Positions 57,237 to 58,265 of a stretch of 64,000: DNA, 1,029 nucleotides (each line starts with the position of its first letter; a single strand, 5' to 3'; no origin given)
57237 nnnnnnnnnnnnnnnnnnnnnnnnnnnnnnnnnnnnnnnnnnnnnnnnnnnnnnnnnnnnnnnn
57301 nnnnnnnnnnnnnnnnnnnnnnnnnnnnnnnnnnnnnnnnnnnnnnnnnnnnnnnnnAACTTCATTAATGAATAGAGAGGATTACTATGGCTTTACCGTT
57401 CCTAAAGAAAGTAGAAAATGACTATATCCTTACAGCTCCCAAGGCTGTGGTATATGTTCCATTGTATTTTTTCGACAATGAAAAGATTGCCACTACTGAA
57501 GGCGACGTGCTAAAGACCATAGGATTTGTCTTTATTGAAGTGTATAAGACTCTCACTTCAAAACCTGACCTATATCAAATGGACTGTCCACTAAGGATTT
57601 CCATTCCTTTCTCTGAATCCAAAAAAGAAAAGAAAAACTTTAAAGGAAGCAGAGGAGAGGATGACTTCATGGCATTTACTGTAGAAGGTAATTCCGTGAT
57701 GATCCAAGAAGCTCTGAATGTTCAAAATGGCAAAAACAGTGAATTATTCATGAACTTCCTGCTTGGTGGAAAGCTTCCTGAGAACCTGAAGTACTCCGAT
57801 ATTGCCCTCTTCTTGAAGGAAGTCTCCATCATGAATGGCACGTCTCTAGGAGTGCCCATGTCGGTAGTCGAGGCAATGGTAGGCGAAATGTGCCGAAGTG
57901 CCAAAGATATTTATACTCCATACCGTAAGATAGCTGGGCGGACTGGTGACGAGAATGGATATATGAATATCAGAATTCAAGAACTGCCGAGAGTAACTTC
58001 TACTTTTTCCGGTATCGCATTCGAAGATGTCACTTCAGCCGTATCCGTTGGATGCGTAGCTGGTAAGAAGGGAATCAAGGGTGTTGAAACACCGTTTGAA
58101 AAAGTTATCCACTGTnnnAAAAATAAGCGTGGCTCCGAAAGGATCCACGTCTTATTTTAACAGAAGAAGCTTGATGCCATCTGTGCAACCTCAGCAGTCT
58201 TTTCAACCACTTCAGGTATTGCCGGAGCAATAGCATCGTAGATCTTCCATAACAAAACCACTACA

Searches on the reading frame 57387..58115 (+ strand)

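Call 33: search_protein_families(library=phrogs, proteins=[window:57387-58115:+], max_evalue=0.001)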
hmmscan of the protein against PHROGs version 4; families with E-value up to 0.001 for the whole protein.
window:57387-58115:+ (243 aa): 1 family
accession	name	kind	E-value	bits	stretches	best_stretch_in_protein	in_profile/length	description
phrog_2926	-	head and packaging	1.6e-25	91.1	1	5-234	16-236/241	virion structural protein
